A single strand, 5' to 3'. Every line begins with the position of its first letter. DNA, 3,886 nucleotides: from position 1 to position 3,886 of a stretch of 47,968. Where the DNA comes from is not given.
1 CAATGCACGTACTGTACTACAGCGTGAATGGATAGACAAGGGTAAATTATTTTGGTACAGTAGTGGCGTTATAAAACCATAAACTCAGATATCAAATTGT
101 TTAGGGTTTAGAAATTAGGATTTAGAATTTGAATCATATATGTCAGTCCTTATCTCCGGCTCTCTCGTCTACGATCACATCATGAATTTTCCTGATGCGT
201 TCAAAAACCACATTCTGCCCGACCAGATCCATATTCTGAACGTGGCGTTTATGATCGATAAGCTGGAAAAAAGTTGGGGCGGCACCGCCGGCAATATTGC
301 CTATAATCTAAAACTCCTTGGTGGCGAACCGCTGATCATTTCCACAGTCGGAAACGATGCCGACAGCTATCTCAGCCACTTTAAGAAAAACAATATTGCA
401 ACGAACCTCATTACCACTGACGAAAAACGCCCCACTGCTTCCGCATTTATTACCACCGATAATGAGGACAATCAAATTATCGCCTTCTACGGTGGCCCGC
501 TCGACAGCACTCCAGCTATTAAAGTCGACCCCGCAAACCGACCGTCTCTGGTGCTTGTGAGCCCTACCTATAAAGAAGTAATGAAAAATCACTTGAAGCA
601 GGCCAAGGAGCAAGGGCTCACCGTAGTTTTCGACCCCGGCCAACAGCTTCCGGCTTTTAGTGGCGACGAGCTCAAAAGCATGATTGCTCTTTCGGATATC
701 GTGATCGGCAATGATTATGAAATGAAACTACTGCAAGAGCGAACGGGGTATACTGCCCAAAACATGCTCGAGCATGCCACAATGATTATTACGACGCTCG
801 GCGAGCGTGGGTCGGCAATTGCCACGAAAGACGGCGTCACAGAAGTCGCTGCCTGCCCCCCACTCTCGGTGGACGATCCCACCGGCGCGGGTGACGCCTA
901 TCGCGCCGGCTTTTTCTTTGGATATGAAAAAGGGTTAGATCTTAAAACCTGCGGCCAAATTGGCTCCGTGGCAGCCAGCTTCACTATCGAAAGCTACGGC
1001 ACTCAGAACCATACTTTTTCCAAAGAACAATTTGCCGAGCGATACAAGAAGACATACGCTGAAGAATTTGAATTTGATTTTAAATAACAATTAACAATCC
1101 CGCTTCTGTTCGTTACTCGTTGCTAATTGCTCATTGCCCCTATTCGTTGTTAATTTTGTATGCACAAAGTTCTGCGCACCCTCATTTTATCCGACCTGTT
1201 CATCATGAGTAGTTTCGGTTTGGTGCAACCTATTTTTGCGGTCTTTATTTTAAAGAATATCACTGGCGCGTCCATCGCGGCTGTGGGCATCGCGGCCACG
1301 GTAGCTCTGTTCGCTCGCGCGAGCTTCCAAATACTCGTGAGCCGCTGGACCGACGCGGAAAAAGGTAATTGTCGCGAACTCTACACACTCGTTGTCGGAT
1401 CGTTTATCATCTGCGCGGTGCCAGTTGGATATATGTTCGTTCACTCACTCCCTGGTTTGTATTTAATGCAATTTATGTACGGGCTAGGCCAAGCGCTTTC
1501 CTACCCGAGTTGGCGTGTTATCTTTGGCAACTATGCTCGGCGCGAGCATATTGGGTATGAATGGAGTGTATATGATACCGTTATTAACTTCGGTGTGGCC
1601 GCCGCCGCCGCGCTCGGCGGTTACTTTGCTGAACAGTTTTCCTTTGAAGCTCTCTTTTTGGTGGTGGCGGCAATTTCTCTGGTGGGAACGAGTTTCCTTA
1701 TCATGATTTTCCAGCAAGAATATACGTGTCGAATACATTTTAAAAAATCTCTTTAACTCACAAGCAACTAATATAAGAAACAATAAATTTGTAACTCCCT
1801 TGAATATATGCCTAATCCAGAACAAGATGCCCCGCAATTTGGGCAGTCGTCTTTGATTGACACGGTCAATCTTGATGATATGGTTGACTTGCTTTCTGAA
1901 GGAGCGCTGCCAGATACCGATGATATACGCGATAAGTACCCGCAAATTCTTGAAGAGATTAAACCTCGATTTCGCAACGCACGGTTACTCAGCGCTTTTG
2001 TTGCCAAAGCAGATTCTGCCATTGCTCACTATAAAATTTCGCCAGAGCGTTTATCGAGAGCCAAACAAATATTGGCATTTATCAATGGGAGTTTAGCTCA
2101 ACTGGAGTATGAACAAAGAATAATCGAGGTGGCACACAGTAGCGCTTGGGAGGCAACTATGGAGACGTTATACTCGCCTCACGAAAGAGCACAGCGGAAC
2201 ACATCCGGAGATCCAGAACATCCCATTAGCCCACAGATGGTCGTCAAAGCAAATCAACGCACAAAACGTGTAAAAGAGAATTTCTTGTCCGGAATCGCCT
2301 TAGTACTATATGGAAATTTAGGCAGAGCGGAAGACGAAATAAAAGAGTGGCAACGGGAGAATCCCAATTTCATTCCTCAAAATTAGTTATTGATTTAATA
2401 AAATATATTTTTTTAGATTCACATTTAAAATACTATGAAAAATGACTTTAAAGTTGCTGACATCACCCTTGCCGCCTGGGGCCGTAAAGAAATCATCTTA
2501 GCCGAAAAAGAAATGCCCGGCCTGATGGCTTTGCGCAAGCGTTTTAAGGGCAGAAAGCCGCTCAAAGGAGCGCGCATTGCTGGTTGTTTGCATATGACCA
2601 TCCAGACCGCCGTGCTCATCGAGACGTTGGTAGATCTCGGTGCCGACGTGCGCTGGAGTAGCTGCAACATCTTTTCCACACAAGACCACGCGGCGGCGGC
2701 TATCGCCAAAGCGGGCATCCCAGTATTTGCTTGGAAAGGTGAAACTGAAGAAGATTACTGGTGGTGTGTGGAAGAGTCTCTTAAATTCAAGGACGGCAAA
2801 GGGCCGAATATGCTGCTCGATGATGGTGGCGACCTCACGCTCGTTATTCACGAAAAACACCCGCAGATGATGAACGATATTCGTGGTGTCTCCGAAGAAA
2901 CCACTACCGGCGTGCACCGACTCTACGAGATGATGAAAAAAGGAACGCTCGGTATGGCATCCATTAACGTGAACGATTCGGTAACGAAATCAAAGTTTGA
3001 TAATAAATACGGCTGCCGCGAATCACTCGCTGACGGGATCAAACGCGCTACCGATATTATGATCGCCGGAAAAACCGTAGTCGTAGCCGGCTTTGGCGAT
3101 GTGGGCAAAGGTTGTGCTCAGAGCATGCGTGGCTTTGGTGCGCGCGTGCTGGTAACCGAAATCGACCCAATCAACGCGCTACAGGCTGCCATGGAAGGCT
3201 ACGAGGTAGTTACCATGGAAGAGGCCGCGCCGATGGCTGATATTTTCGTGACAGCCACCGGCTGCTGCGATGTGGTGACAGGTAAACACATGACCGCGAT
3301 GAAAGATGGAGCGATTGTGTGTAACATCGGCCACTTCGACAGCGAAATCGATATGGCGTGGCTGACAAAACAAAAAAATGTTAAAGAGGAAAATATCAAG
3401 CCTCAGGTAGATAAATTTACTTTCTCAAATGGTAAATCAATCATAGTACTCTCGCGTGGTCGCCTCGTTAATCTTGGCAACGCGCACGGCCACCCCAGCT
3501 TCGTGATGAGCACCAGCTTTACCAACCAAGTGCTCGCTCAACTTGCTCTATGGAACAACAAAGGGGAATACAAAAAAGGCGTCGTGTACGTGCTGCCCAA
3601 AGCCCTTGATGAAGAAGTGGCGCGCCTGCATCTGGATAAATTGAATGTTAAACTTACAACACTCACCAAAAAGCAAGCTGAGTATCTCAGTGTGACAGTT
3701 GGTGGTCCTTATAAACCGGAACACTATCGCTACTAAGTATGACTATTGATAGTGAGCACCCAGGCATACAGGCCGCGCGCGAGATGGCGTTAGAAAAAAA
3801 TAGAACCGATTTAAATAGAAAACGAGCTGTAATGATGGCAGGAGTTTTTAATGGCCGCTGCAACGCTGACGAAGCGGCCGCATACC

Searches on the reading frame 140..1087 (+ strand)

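Call 14: search_protein_families(library=pfam, proteins=[window:140-1087:+], max_evalue=0.00001)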
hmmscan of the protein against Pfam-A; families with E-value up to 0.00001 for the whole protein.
window:140-1087:+ (315 aa): 1 family
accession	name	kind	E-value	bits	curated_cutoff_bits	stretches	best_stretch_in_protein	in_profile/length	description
PF00294.29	PfkB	-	6.2e-44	151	25.8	1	39-290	28-297/302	pfkB family carbohydrate kinase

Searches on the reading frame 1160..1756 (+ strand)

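Call 107: search_protein_families(library=pfam, proteins=[window:1160-1756:+], max_evalue=0.0001)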
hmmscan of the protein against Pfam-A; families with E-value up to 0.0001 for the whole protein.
window:1160-1756:+ (198 aa): 1 family
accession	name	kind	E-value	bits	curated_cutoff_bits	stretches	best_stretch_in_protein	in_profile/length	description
PF07690.21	MFS_1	-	1.7e-20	73.7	33.4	1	12-186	5-174/347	Major Facilitator Superfamily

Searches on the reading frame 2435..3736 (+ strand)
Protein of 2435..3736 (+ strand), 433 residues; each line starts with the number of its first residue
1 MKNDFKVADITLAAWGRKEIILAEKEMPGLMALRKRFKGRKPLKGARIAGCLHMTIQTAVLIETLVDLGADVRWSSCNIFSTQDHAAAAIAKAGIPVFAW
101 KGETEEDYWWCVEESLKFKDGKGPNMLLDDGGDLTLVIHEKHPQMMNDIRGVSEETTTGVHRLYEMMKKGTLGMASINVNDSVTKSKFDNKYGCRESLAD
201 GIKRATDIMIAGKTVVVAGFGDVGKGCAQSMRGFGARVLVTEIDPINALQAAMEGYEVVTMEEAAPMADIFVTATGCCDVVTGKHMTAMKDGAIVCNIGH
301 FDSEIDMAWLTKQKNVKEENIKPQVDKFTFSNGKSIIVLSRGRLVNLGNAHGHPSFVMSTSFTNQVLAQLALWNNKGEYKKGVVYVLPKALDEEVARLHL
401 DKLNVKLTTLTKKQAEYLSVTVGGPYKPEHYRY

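Call 14: search_protein_families(library=pfam, proteins=[window:2435-3736:+], max_evalue=0.00001)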
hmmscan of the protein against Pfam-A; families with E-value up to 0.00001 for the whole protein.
window:2435-3736:+ (433 aa): 4 families
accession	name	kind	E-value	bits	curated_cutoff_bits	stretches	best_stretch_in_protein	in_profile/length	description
PF05221.23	AdoHcyase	-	1.4e-138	461.5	25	2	4-140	1-138/299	S-adenosyl-L-homocysteine hydrolase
PF00670.27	AdoHcyase_NAD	-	4e-82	274.6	27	1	190-352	1-162/162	S-adenosyl-L-homocysteine hydrolase, NAD binding domain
PF02826.25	2-Hacid_dh_C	-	3e-10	40.2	25.1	1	208-299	32-127/178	D-isomer specific 2-hydroxyacid dehydrogenase, NAD binding domain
PF07991.19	KARI_N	-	4.9e-07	29.9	20.6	1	210-273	2-66/165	Acetohydroxy acid isomeroreductase, NADPH-binding domain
